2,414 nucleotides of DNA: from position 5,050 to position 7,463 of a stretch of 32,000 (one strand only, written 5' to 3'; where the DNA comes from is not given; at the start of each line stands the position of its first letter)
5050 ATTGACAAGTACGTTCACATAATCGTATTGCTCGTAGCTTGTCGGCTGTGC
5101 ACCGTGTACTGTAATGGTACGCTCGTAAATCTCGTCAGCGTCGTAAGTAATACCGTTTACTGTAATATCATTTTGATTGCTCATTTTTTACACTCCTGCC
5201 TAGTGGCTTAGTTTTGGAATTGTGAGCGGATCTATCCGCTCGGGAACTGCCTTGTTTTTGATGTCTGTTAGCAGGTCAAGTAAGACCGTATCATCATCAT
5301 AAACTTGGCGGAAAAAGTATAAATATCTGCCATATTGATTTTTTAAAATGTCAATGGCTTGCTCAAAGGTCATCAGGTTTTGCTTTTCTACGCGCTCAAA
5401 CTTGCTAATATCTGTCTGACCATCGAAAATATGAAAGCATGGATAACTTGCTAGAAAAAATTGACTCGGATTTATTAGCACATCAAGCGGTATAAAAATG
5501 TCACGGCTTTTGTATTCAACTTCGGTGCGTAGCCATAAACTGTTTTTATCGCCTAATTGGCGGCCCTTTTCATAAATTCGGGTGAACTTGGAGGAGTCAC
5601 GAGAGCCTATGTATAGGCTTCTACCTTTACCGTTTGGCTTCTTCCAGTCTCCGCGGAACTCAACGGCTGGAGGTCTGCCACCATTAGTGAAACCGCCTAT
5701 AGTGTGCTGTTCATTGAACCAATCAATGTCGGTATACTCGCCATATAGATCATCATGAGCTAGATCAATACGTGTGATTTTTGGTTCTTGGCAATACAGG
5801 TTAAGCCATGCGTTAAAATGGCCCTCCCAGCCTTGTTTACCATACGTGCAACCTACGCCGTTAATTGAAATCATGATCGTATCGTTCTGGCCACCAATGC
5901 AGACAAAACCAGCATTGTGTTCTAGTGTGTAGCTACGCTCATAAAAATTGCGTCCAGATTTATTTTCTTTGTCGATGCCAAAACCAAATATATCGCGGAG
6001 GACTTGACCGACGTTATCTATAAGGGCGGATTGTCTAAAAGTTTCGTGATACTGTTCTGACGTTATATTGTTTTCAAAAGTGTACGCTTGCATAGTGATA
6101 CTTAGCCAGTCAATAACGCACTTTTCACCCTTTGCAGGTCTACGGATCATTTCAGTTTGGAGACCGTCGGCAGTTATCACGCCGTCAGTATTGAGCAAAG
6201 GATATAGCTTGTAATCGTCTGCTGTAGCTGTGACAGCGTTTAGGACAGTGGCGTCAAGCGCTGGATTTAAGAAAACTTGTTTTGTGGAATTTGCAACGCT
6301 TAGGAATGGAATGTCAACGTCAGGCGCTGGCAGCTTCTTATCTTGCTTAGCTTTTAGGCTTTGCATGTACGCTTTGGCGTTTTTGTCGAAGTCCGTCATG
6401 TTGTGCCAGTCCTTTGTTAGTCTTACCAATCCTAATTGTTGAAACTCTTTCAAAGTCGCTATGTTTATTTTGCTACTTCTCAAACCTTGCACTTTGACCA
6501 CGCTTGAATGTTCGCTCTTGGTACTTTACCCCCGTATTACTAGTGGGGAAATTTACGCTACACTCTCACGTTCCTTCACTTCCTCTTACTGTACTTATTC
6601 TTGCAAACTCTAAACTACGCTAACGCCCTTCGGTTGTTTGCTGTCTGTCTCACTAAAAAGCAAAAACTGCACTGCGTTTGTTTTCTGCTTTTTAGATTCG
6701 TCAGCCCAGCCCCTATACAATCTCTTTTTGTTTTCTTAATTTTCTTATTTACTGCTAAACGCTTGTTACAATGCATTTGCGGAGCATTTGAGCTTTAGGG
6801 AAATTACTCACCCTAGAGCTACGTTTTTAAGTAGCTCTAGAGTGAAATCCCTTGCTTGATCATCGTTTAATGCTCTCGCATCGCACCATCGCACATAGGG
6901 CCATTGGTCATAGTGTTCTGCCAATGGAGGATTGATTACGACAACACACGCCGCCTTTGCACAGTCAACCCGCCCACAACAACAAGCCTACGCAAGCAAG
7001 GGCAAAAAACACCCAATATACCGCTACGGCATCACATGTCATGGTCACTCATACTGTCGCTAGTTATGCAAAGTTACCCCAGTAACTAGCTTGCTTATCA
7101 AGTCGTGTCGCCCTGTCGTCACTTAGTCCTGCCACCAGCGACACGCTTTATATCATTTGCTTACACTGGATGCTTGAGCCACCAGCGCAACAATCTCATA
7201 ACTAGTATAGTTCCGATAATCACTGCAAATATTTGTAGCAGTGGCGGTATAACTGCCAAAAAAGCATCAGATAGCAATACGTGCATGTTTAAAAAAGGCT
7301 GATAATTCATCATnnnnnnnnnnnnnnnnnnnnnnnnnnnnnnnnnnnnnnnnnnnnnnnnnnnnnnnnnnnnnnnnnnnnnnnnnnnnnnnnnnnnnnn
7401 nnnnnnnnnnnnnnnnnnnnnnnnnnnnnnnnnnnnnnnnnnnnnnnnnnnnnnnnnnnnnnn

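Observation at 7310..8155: Repressor-controlled inovirus cargo: novel N-terminal domain fused to a DEDDh exonuclease-like domain with Tyr replacing the first catalytic Asp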

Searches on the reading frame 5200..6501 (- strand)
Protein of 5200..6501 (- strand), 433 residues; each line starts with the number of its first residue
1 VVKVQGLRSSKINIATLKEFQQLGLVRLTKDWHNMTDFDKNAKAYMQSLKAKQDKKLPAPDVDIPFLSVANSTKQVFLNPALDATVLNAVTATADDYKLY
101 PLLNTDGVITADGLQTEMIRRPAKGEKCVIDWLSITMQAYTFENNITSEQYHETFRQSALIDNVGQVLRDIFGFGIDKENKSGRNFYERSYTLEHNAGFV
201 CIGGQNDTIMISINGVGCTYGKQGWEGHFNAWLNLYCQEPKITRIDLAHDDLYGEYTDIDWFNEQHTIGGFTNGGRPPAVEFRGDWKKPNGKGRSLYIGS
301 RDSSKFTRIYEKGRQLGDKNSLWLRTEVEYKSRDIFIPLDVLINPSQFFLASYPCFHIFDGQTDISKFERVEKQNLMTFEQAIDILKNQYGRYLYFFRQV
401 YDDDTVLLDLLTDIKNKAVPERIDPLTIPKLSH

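Call 11: search_protein_families(library=pfam, proteins=[window:5200-6501:-], max_evalue=0.1)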
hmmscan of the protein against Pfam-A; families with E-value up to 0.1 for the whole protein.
window:5200-6501:- (433 aa): 1 family
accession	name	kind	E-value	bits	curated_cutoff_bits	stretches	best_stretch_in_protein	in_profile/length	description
PF02486.25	Rep_trans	-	8.2e-24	84.8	29.6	1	241-370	2-134/201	Replication initiation factor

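Call 80: find_related_loci(query=window:5200-6501:-, collection=viral_contigs, flank=4000)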
Query window:5200-6501:- (433 aa) in viral_contigs; peptide patterns used: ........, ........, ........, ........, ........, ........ (x = any residue, [..] = any of these).
10 stretches matched a pattern; 4 encode a relative of the query (tblastn E <= 1e-3); 4 distinct loci.
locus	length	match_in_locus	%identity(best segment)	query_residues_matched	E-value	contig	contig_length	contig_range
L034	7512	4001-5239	88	21-433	0e+0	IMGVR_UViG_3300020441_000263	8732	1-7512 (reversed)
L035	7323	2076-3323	86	18-433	0e+0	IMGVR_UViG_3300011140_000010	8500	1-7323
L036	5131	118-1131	50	88-428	2e-115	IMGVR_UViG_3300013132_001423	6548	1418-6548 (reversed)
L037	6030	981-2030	49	78-427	1e-112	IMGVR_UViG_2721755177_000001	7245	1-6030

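Call 87: find_related_loci(query=A4, collection=viral_contigs, flank=3500)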
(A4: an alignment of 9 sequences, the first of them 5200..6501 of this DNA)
Query A4 (433 aa) in viral_contigs; peptide patterns used: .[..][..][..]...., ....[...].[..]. (x = any residue, [..] = any of these).
212 stretches matched a pattern; 154 encode a relative of the query (tblastn E <= 1e-3); the best 80 are kept; 80 distinct loci.
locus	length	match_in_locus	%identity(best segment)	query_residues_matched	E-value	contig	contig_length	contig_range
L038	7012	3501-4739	88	21-433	0e+0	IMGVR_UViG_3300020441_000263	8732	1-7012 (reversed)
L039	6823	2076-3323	86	18-433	0e+0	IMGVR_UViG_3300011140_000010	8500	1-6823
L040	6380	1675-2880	67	33-433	0e+0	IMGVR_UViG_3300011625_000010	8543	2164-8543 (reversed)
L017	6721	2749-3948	67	35-433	0e+0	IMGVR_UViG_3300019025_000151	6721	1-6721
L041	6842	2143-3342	67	35-433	0e+0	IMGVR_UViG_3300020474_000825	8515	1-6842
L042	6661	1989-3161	54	36-431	1e-142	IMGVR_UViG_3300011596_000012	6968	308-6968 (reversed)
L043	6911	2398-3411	54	88-428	2e-120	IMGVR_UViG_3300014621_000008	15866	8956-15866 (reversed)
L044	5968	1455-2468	54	88-428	2e-120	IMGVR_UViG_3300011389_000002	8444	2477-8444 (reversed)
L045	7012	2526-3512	55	97-428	3e-118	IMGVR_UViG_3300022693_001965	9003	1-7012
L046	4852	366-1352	54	97-428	4e-118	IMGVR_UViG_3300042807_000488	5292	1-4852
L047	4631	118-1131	50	88-428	4e-114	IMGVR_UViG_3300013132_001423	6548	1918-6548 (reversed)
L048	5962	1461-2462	51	97-428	1e-113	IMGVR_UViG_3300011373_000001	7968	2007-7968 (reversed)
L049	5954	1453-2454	51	97-428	2e-113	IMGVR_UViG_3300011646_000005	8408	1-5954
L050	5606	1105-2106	51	97-428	6e-113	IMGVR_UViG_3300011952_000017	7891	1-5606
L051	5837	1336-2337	51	97-428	1e-112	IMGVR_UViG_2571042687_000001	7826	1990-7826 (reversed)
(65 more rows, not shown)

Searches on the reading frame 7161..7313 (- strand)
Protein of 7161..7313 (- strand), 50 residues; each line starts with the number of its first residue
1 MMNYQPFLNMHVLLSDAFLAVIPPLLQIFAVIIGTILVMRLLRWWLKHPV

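Call 11: search_protein_families(library=pfam, proteins=[window:7161-7313:-], max_evalue=0.1)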
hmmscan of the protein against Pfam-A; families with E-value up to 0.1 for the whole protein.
window:7161-7313:- (50 aa): 0 families

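Call 25: search_protein_families(library=phrogs, proteins=[window:7161-7313:-], max_evalue=0.1)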
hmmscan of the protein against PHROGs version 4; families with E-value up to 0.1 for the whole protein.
window:7161-7313:- (50 aa): 0 families

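Call 26: search_protein_families(library=padloc, proteins=[window:7161-7313:-], max_evalue=0.1)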
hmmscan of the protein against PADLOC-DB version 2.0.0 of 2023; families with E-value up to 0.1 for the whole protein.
window:7161-7313:- (50 aa): 0 families
